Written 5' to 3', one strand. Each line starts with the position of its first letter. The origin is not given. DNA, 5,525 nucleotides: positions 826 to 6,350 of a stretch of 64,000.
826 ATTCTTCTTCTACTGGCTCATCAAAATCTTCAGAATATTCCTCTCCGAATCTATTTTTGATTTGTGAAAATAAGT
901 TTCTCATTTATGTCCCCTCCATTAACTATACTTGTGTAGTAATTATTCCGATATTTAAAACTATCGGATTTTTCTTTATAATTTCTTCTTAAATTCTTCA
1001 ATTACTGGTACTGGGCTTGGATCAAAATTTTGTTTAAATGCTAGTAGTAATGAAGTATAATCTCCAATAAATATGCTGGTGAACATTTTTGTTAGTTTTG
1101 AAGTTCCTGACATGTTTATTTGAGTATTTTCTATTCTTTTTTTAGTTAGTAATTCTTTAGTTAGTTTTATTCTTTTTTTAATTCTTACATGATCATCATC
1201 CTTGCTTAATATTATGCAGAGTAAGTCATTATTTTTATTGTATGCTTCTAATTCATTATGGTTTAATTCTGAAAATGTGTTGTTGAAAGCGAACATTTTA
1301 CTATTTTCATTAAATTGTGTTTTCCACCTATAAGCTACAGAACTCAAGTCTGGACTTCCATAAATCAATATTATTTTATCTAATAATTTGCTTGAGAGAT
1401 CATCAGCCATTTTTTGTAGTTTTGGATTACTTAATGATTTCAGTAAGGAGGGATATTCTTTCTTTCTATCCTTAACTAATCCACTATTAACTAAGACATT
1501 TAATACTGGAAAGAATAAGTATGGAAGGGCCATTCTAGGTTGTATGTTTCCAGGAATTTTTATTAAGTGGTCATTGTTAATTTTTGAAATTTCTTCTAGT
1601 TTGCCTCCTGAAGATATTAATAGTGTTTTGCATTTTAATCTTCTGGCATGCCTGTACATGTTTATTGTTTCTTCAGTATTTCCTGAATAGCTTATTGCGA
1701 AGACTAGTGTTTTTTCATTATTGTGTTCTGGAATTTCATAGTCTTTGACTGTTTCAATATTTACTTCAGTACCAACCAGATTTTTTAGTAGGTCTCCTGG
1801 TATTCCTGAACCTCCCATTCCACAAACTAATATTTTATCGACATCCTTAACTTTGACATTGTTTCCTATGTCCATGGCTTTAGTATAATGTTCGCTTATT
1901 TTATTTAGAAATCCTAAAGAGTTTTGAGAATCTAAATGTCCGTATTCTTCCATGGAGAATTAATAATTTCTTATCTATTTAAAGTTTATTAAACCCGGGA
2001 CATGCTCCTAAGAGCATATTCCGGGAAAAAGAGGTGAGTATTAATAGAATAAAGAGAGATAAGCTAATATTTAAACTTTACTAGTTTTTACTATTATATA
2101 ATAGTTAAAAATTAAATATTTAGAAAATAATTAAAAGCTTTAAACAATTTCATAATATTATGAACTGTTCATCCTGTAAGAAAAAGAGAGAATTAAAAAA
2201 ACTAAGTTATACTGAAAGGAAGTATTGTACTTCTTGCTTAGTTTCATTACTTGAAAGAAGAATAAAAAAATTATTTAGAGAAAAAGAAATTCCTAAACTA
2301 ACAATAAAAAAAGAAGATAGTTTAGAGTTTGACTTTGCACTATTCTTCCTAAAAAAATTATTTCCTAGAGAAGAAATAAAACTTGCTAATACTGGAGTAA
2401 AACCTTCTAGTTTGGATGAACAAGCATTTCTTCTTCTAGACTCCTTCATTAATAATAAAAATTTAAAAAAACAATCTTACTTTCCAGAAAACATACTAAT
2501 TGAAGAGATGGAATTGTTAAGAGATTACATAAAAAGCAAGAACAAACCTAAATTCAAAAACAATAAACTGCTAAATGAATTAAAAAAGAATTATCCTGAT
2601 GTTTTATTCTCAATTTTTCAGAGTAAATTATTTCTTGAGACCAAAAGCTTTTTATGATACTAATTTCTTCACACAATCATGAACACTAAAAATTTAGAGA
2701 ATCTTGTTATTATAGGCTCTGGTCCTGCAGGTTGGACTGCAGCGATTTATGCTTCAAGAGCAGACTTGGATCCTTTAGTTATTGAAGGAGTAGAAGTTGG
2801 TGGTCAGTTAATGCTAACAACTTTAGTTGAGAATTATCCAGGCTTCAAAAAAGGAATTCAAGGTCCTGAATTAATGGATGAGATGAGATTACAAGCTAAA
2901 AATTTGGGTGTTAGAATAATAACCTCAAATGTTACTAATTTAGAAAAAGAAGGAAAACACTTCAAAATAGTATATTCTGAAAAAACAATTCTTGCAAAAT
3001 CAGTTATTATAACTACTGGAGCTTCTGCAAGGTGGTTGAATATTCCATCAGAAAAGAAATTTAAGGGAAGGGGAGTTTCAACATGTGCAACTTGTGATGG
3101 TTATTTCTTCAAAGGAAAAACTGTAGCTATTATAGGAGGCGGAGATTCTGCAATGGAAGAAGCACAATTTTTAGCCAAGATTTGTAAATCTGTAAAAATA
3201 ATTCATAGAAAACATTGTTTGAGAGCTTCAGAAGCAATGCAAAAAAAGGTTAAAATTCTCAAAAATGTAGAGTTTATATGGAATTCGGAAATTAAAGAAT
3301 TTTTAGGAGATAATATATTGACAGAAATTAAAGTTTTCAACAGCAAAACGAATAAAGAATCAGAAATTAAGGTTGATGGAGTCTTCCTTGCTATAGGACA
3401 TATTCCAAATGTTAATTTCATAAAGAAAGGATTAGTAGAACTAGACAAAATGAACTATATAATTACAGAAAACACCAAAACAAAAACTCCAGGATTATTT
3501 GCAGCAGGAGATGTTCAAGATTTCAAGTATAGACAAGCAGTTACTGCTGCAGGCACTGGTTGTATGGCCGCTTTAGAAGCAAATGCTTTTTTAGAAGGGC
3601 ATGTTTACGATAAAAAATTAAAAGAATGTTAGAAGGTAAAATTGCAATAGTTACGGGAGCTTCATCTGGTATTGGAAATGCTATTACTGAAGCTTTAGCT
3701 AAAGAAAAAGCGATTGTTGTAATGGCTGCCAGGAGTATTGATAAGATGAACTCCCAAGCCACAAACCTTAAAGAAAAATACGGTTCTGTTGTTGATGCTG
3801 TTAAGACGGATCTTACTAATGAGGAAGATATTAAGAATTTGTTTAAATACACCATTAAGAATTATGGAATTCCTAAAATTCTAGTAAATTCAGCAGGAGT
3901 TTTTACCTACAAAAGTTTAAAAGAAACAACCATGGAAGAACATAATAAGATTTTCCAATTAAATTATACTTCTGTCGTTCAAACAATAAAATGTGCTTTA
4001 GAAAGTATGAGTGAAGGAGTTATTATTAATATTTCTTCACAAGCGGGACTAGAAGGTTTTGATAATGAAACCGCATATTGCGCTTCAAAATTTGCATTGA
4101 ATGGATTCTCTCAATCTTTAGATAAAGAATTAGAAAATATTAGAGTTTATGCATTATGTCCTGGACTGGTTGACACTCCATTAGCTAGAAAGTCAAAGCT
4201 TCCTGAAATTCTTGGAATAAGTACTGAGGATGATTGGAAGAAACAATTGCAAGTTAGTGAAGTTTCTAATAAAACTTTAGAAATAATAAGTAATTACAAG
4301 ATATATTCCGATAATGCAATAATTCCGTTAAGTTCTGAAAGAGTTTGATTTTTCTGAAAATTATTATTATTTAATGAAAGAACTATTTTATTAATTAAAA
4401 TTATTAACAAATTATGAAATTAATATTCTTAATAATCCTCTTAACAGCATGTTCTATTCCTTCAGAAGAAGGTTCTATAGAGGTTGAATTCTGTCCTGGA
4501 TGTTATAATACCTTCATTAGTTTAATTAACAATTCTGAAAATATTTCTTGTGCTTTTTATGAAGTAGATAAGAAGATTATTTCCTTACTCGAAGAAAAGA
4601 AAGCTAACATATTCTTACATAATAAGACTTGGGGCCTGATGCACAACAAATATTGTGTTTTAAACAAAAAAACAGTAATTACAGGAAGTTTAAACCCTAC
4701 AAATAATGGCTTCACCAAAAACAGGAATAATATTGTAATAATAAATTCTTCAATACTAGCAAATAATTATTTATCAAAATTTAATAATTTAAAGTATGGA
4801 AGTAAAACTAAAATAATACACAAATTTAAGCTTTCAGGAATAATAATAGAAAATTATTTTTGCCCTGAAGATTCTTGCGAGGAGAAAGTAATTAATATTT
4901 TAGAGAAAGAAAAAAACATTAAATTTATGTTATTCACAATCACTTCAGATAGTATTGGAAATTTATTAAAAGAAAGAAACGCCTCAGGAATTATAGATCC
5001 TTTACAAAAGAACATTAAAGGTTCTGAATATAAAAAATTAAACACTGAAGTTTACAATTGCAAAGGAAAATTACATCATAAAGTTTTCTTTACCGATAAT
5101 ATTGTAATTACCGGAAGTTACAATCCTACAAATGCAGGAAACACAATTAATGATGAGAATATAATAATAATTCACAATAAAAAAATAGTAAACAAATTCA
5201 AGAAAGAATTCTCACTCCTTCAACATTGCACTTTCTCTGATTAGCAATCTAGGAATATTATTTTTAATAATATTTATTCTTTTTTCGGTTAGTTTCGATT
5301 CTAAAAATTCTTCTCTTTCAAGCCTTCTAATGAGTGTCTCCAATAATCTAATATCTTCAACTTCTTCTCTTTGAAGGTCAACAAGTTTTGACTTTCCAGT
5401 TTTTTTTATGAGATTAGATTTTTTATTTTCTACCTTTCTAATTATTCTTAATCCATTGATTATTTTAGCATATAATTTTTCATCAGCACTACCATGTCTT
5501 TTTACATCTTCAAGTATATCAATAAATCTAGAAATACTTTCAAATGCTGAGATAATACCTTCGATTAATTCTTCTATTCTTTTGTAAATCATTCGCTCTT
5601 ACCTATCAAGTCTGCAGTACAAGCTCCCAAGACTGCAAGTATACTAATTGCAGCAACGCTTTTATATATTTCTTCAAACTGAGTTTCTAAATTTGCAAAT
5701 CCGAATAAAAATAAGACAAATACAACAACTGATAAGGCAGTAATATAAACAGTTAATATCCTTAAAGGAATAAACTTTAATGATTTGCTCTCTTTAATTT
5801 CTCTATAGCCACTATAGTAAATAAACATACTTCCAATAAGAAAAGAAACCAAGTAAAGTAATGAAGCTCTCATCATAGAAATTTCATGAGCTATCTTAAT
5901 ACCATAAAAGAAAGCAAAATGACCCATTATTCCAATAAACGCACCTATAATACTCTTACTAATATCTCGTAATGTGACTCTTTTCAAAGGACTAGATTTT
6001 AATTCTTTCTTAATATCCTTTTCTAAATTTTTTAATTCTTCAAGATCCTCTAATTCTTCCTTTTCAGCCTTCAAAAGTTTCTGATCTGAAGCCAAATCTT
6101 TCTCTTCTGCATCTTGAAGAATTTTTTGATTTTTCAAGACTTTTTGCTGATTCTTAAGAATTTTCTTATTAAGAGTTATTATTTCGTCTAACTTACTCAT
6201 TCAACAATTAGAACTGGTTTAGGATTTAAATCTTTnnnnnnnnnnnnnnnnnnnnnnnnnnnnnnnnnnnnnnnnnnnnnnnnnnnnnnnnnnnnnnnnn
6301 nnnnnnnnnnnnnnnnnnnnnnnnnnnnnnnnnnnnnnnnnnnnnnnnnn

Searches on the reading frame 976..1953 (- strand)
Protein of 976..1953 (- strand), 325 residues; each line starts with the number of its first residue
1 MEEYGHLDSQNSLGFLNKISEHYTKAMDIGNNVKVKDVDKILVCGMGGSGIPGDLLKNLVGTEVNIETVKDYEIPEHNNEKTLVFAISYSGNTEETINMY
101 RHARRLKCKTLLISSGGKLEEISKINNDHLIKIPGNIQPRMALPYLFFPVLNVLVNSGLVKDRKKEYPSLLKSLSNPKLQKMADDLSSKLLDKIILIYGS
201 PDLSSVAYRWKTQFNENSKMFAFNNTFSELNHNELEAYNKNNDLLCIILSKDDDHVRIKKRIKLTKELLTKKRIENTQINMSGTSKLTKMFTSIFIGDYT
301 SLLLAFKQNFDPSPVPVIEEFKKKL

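Call 55: search_protein_families(library=pfam, proteins=[window:976-1953:-], max_evalue=0.00001)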
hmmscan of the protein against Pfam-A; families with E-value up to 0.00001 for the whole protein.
window:976-1953:- (325 aa): 2 families
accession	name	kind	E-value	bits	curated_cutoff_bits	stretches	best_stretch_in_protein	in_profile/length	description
PF10432.14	bact-PGI_C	-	1.8e-42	145.3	24.5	1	181-325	3-151/151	Bacterial phospho-glucose isomerase C-terminal SIS domain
PF01380.27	SIS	-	3.2e-06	27.4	25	0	37-115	4-88/131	SIS domain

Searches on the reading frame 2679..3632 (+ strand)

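Call 55: search_protein_families(library=pfam, proteins=[window:2679-3632:+], max_evalue=0.00001)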
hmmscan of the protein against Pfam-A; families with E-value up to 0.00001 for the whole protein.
window:2679-3632:+ (317 aa): 6 families
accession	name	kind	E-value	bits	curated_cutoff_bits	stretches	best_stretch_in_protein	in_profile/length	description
PF07992.20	Pyr_redox_2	-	1.9e-52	178.9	26.1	1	8-294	2-291/291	Pyridine nucleotide-disulphide oxidoreductase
PF13738.12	Pyr_redox_3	-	7.5e-27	94.8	30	1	69-277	87-305/305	Pyridine nucleotide-disulphide oxidoreductase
PF00070.33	Pyr_redox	-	2e-17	63.9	22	1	149-212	2-70/82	Pyridine nucleotide-disulphide oxidoreductase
PF01266.30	DAO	-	3e-08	34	27.9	0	61-120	147-209/353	FAD dependent oxidoreductase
PF03486.20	HI0933_like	-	4.8e-07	29.9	50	0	8-41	2-35/244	HI0933-like protein Rossmann domain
PF00890.30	FAD_binding_2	-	1.8e-06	27.8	20.4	0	9-43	2-37/414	FAD binding domain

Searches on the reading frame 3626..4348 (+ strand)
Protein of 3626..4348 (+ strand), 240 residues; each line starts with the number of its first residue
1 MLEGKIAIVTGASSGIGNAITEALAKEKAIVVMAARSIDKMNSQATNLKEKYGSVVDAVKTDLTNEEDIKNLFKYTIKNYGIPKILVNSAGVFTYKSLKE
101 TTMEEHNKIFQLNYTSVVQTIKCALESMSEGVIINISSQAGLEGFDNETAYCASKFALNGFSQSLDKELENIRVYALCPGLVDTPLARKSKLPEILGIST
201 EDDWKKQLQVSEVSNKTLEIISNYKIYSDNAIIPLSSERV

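Call 55: search_protein_families(library=pfam, proteins=[window:3626-4348:+], max_evalue=0.00001)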
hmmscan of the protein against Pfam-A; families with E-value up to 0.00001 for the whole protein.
window:3626-4348:+ (240 aa): 3 families
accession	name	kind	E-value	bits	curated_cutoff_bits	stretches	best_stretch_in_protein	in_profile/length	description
PF00106.31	adh_short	-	3.1e-48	164.3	26.6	1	5-190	1-190/195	short chain dehydrogenase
PF13561.12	adh_short_C2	-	2.3e-36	126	27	1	11-198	1-193/236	Enoyl-(Acyl carrier protein) reductase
PF08659.16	KR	-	1.7e-13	51.3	22.6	1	8-166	4-164/180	KR domain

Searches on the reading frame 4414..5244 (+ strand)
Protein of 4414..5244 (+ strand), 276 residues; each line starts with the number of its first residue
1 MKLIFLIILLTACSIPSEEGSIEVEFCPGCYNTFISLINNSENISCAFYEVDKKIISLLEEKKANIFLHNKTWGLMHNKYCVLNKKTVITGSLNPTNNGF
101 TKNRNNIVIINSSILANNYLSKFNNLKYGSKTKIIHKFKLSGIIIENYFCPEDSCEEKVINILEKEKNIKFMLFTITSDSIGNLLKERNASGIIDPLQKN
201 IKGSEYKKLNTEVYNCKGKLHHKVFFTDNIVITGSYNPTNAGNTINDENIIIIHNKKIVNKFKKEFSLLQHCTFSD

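Call 55: search_protein_families(library=pfam, proteins=[window:4414-5244:+], max_evalue=0.00001)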
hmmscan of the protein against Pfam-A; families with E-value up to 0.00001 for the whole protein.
window:4414-5244:+ (276 aa): 1 family
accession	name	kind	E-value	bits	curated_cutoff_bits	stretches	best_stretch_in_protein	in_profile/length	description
PF13091.12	PLDc_2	-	4.3e-26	91.7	27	2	43-126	49-131/132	PLD-like domain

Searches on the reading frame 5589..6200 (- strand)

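Call 55: search_protein_families(library=pfam, proteins=[window:5589-6200:-], max_evalue=0.00001)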
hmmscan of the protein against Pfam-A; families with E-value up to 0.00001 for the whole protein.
window:5589-6200:- (203 aa): 1 family
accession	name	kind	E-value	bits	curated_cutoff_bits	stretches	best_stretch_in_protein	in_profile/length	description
PF09622.15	DUF2391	-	5.5e-08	33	22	1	61-199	139-274/275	Putative integral membrane protein (DUF2391)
